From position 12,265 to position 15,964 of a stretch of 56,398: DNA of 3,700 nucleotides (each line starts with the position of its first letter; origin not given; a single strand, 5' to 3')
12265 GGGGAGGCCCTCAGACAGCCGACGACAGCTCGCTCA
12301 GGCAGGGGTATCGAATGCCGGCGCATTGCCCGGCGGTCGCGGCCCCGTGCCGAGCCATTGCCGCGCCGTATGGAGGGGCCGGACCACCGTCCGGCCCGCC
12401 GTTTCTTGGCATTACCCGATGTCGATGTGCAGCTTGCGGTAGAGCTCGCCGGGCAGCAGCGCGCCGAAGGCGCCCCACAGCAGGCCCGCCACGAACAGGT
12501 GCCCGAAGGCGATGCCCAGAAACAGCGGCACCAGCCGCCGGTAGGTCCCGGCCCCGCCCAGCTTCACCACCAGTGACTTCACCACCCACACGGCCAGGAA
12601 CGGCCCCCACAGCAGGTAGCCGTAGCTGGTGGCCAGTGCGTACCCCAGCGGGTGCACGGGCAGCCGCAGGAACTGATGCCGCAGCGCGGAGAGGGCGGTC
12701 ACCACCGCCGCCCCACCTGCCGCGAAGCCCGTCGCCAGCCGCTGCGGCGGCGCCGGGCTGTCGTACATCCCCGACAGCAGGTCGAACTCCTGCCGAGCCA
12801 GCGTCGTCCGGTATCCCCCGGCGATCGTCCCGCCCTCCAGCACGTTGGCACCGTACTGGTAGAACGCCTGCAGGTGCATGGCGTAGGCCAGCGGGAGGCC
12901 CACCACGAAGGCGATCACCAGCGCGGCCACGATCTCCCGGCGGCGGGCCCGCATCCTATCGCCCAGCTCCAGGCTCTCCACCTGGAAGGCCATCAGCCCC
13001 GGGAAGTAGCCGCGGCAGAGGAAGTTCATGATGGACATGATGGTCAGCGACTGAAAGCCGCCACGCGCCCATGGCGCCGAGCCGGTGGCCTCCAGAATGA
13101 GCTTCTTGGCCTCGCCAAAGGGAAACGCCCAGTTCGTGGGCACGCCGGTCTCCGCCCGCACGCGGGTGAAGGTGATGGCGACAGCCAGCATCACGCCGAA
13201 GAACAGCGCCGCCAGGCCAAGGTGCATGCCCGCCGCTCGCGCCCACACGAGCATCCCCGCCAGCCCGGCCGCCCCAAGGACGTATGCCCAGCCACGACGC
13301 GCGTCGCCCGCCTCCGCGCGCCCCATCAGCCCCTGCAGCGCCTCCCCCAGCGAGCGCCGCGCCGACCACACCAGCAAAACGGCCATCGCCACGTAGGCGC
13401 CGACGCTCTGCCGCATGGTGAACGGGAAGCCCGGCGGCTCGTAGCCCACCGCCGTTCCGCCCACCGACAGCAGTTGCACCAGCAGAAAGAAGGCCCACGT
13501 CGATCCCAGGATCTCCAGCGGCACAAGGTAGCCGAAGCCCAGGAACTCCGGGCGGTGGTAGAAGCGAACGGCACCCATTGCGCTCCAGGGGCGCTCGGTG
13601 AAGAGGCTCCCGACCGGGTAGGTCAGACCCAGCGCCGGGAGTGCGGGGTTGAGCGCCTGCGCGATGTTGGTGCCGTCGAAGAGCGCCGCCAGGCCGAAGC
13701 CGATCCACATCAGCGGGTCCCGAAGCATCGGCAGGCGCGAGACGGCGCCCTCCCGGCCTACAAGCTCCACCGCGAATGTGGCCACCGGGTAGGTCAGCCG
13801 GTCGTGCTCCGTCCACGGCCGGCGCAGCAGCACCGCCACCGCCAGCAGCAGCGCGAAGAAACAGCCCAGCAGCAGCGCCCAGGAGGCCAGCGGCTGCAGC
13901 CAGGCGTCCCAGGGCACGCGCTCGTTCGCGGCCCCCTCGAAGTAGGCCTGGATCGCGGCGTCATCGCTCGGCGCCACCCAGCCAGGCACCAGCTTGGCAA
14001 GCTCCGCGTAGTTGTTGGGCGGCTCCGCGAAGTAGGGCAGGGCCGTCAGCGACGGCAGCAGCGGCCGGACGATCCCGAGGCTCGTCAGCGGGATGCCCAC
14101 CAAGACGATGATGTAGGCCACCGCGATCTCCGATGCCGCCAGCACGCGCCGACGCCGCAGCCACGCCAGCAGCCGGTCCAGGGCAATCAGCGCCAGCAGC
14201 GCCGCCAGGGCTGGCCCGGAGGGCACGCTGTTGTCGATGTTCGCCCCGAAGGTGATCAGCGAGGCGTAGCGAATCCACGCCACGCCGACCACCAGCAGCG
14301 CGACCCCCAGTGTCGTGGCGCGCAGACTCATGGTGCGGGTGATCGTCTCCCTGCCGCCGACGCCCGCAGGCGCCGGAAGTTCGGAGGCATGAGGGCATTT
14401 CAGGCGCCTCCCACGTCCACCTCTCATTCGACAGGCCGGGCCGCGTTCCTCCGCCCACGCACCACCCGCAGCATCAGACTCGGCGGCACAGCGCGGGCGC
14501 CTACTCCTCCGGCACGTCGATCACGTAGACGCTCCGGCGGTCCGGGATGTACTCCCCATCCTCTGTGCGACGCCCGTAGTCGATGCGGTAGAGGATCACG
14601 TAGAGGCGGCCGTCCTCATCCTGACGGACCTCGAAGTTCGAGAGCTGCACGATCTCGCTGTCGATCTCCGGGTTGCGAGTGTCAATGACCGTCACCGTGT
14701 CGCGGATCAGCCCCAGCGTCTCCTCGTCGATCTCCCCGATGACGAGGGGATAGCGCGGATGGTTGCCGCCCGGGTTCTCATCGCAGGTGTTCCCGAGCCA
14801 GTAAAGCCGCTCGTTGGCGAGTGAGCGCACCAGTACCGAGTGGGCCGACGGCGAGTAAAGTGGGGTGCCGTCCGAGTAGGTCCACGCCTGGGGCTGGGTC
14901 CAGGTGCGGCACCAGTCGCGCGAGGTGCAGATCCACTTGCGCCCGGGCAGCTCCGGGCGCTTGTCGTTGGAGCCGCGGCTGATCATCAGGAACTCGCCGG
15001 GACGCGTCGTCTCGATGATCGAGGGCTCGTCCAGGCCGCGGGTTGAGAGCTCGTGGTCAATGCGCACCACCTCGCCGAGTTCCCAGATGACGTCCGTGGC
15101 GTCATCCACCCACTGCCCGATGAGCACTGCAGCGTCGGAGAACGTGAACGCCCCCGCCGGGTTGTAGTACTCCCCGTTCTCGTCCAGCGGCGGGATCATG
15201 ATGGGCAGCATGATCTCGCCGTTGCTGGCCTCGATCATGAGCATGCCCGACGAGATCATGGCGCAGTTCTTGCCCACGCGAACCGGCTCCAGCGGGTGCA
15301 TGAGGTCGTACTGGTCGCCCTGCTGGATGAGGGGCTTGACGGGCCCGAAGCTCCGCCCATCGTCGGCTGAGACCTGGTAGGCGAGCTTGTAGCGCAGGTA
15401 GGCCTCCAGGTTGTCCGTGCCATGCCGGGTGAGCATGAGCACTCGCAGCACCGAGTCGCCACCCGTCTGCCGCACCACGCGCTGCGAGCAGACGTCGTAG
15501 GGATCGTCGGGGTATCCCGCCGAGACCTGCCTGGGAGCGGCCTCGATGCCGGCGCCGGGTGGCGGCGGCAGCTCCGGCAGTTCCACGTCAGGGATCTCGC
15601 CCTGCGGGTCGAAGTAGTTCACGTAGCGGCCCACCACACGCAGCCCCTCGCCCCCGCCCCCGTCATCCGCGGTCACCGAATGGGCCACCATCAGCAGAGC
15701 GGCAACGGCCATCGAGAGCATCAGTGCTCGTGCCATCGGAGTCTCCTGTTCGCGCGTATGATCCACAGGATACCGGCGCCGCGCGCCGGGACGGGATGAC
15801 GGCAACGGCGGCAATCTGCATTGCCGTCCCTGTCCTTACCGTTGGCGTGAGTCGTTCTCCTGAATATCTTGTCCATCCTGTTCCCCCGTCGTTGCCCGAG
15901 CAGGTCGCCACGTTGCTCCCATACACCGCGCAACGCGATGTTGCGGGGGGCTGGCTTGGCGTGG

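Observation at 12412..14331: Two diverged paralogs of an uncharacterised ~650-aa, more than 12-TM membrane protein family (second copy 35300..37282)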

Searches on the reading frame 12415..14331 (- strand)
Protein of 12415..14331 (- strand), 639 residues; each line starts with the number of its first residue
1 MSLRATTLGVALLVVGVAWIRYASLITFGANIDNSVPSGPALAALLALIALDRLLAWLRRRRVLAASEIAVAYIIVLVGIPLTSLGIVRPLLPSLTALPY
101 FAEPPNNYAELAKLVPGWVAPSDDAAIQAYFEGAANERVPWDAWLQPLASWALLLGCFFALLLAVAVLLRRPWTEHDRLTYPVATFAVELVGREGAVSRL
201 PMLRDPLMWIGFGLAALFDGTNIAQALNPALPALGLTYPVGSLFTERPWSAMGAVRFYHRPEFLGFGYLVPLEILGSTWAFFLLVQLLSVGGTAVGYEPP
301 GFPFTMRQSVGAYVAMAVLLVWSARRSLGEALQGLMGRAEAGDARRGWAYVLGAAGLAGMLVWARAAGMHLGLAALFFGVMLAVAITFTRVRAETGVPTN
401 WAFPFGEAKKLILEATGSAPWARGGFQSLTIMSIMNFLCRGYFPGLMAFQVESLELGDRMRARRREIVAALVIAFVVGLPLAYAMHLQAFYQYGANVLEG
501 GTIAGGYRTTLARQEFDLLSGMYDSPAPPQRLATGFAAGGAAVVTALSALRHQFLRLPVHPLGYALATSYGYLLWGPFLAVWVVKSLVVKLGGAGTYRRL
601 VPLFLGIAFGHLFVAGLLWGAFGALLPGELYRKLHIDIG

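Call 4: search_protein_families(library=pfam, proteins=[window:12415-14331:-], max_evalue=1)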
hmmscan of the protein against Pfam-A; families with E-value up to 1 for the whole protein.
window:12415-14331:- (639 aa): 3 families
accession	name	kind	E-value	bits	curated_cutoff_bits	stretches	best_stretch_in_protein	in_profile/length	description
PF20581.3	DUF6785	-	1.6e-107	360.5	25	1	3-494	2-498/498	Family of unknown function (DUF6785)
PF20580.3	DUF6784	-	9.1e-21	74.4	26.4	1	536-628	3-95/101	Domain of unknown function (DUF6784)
PF24195.1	DUF7420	-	0.093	13.3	27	1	537-592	51-108/124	Family of unknown function (DUF7420)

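Call 5: search_protein_families(library=ncbifam, proteins=[window:12415-14331:-], max_evalue=1)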
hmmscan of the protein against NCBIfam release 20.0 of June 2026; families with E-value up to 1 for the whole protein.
window:12415-14331:- (639 aa): 1 family
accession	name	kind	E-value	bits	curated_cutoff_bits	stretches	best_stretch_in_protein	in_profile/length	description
NF009408.0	PRK12769.1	equivalog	0.13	10.3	1003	1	444-524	363-440/659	formate-dependent uric acid utilization protein AegA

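Call 37: find_homologous_proteins(query=window:12415-14331:-, max_evalue=0.00001)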
Query window:12415-14331:- (639 aa): 31 proteins with E <= 0.00001 among 8000 candidates.
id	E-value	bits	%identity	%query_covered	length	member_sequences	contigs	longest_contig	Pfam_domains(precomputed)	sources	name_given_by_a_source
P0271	0.0e+0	1396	100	100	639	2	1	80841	PF20580.4,PF20581.4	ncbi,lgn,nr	ncbi:MAG: DUF6785 family protein [Armatimonadota bacterium]|nr:DUF6785 family protein [Armatimonadot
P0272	0.0e+0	1129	80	100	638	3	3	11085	PF20580.4,PF20581.4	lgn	-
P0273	0.0e+0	1116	79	100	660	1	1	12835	PF20580.4,PF20581.4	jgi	-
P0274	0.0e+0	1112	79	100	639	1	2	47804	PF20580.4,PF20581.4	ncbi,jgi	-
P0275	0.0e+0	1103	78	100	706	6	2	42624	PF20580.4,PF20581.4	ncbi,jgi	-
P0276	0.0e+0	1099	78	100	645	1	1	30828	PF20580.4,PF20581.4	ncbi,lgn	-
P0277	0.0e+0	1093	78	100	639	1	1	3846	PF20580.4,PF20581.4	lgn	-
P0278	0.0e+0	1093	77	100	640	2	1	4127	PF20580.4,PF20581.4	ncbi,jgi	-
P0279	0.0e+0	1093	79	100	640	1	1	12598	PF20580.4,PF20581.4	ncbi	ncbi:MAG: DUF6785 family protein [Armatimonadota bacterium]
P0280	0.0e+0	1074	76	100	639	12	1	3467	PF20580.4,PF20581.4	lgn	-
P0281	0.0e+0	1056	75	100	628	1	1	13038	PF20580.4,PF20581.4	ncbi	-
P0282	0.0e+0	1047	75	100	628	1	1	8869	PF20580.4,PF20581.4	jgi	jgi:hypothetical protein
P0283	7.8e-258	875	76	82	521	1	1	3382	PF20580.4,PF20581.4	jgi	-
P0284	1.0e-237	809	61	98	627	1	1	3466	PF20580.4,PF20581.4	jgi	jgi:hypothetical protein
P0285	3.2e-215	734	55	100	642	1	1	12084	PF20580.4,PF20581.4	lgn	-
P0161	1.1e-208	713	53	100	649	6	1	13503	PF20580.4,PF20581.4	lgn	-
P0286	1.4e-201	689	51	98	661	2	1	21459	PF20580.4,PF20581.4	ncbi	-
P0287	6.9e-179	614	47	98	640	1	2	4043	PF20580.4,PF20581.4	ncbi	-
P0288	3.9e-165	569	45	100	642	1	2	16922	PF20580.4,PF20581.4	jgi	jgi:hypothetical protein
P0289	7.7e-148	512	74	47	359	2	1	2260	PF20581.4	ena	-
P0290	1.5e-144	501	77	46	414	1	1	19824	PF20581.4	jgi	-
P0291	1.0e-136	475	41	97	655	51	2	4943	PF20580.4,PF20581.4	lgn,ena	-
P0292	3.3e-132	460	39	97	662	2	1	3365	PF20580.4,PF20581.4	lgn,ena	-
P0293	8.9e-120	419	39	83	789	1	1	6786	PF20580.4,PF20581.4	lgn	-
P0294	4.5e-115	404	36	97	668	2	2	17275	PF20580.4,PF20581.4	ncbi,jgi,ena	-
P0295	6.9e-106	373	35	97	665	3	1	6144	PF20580.4,PF20581.4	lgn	-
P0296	1.3e-105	372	35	97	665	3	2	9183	PF20580.4,PF20581.4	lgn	-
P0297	1.3e-94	336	33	94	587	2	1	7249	PF20580.4,PF20581.4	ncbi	-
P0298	1.1e-85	306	36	78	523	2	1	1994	PF20581.4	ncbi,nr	ncbi:MAG TPA: hypothetical protein EYP10_07605, partial [Armatimonadetes bacterium]|nr:hypothetical 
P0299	1.8e-35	141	29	91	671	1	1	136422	PF20580.4,PF20581.4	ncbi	-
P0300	2.1e-34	137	27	86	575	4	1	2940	PF20580.4,PF20581.4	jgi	jgi:hypothetical protein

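Call 38: find_encoding_contigs(protein=P0274, flank=8000, max_places=2)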
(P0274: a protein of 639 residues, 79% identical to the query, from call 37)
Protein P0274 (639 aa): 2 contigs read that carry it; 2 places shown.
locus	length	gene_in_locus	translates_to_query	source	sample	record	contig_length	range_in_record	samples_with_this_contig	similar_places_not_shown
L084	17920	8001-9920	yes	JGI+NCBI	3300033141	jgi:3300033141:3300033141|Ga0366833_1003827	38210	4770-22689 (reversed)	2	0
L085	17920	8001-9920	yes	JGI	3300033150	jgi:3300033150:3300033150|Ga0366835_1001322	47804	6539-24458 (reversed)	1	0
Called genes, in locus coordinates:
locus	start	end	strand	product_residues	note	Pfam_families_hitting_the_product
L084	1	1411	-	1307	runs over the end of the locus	PF13360:PQQ_2 (faint), PF01839:FG-GAP (faint), PF13517:FG-GAP_3 (weak), PF14783:BBS2_Mid (faint), PF25292:Beta-prop_CGLA (faint), PF13517:FG-GAP_3 (weak)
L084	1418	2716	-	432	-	PF07602:DUF1565 (faint), PF22842:Pel9A-like_beta_helix (faint), PF05048:NosD (faint), PF13229:Beta_helix (faint)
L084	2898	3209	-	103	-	-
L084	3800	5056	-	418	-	PF07690:MFS_1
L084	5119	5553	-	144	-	PF09828:ChrB_C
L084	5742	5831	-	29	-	-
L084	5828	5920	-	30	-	-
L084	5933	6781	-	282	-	PF01073:3Beta_HSD, PF01370:Epimerase, PF16363:GDP_Man_Dehyd (weak), PF07993:NAD_binding_4 (weak)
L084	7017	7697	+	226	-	PF12625:Arabinose_bd (weak), PF12833:HTH_18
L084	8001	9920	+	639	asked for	PF20581:DUF6785, PF20580:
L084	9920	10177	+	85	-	PF13683:rve_3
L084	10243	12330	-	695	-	PF15892:BNR_4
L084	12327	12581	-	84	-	-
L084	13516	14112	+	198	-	PF08308:PEGA (faint), PF13620:CarboxypepD_reg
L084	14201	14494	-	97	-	-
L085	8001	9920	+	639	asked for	PF20581:DUF6785, PF20580:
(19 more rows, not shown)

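Call 39: find_encoding_contigs(protein=P0286, flank=8000, max_places=2)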
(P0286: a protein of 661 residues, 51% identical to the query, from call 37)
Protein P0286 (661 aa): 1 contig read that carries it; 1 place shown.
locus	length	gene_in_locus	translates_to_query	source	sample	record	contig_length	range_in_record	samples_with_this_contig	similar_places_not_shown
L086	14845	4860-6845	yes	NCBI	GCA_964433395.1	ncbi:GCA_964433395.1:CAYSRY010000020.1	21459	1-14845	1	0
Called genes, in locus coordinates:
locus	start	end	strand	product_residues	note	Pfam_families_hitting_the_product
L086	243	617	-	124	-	-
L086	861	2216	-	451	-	PF13378:MR_MLE_C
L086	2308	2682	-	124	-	-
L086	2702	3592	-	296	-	-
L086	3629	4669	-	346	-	PF12715:Abhydrolase_7, PF02129:Peptidase_S15, PF00561:Abhydrolase_1, PF12697:Abhydrolase_6 (weak), PF00326:Peptidase_S9 (faint), PF01738:DLH (weak), PF05448:AXE1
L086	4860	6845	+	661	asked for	PF20581:DUF6785, PF20580:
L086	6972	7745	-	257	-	PF01261:AP_endonuc_2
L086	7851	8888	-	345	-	PF06723:MreB_Mbl, PF00022:Actin, PF14450:FtsA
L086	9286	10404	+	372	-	PF01098:FTSW_RODA_SPOVE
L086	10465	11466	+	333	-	-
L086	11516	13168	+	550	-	PF07719:TPR_2 (faint), PF13414:TPR_11 (faint)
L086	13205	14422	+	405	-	PF03417:AAT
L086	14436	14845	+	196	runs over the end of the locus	PF00881:Nitroreductase, PF14512:TM1586_NiRdase (faint), PF00881:Nitroreductase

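Call 40: find_encoding_contigs(protein=P0288, flank=8000, max_places=2)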
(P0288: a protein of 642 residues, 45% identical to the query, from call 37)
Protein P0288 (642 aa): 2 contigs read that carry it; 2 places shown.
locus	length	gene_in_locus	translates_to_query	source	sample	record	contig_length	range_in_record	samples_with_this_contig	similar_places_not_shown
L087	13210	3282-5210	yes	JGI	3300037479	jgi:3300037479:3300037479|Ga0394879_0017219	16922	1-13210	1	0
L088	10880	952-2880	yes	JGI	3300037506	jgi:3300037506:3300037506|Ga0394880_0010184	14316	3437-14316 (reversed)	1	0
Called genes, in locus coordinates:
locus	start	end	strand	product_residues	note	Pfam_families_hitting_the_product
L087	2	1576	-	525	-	?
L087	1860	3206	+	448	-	PF01663:Phosphodiest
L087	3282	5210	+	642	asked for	PF20581:DUF6785, PF20580:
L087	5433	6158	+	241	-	PF00106:adh_short, PF08659:KR, PF13561:adh_short_C2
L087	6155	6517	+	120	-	-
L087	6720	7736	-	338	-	PF01966:HD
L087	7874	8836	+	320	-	PF13527:Acetyltransf_9 (weak), PF00583:Acetyltransf_1, PF13673:Acetyltransf_10 (faint), PF13508:Acetyltransf_7, PF08445:FR47 (faint), PF00583:Acetyltransf_1 (weak)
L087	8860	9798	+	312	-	PF00583:Acetyltransf_1, PF13302:Acetyltransf_3 (faint), PF13673:Acetyltransf_10 (faint), PF13508:Acetyltransf_7 (weak), PF14542:Acetyltransf_CG (faint), PF00583:Acetyltransf_1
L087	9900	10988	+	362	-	PF01571:GCV_T, PF08669:GCV_T_C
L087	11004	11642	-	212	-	PF05685:Uma2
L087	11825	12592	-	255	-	PF23441:SDR, PF00106:adh_short, PF08659:KR, PF13561:adh_short_C2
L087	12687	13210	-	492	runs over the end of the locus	PF02517:Rce1-like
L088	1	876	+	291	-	PF01663:Phosphodiest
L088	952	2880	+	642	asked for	PF20581:DUF6785, PF20580:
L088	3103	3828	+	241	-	PF00106:adh_short, PF08659:KR, PF13561:adh_short_C2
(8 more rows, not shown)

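Call 92: predict_structure(alignment_id=A5)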
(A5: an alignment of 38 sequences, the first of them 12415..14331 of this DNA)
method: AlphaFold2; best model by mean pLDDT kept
length: 639 residues; sequences in the alignment: 38
mean_pLDDT: 89.7   pTM: 0.92
mean pLDDT of the five models: 89.7, 89.5, 89.2, 88.2, 87.8
residues with pLDDT >= 90: 412; 70-90: 193; 50-70: 33; < 50: 1
segments of 3 or more residues with pLDDT < 50: none
pLDDT, mean of each block of 10 residues (from residue 1): 91 94 81 85 93 89 88 96 85 95 93 97 96 95 97 98 96 89 87 61 88 94 85 87 88 86 90 94 91 82 85 97 93 80 77 97 98 97 96 85 88 95 92 93 85 93 93 97 95 87 78 94 94 95 96 87 93 92 95 91 92 84 68 65
secondary structure, 60 per line:
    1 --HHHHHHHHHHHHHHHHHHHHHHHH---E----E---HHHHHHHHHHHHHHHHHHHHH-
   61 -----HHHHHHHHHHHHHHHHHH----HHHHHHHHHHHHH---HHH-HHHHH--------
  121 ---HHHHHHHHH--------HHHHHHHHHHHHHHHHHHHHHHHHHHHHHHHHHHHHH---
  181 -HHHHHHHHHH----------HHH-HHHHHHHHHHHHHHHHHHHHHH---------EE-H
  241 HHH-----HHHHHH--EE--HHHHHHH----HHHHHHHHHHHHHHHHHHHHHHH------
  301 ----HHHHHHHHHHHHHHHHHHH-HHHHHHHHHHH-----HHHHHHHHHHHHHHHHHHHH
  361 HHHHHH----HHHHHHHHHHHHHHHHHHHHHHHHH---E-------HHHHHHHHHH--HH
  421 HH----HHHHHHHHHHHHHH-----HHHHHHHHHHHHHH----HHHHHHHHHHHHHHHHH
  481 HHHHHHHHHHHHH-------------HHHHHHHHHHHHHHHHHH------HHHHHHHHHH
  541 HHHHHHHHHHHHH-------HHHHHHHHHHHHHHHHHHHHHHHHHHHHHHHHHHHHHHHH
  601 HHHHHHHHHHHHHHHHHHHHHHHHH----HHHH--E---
elements in order: H3-26 H39-59 H66-83 H88-100 H108-112 H124-132 H141-177 H182-191 H206-227 H240-243 H249-254 H261-267 H272-294 H305-323 H325-335 H341-366 H371-395 H407-416 H419-422 H427-440 H446-459 H464-493 H507-524 H531-553 H561-625 H630-633

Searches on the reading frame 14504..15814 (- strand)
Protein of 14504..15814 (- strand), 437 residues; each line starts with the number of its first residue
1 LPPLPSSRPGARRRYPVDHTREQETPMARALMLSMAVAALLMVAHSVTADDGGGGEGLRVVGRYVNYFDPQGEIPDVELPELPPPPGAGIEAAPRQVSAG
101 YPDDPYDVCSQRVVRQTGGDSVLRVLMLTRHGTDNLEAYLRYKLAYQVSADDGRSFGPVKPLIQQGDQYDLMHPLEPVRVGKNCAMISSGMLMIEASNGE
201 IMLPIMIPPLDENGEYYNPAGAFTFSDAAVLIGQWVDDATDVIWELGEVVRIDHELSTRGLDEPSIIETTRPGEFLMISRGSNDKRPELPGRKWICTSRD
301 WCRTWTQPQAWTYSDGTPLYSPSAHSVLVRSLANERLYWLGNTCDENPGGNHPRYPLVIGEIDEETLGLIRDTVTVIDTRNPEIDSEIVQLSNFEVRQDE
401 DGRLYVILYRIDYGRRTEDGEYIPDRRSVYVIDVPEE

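Call 7: search_protein_families(library=pfam, proteins=[window:14504-15814:-], max_evalue=0.001)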
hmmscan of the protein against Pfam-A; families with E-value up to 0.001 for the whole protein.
window:14504-15814:- (437 aa): 1 family
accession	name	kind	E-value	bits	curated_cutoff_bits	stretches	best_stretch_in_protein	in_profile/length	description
PF13088.12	BNR_2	-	0.00053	19.9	31.4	0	144-361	82-240/277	BNR repeat-like domain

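Call 99: search_solved_structures(query=window:14504-15736:-, max_evalue=1)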
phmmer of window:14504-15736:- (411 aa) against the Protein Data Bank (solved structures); distinct sequences matched with E-value up to 1: 0.
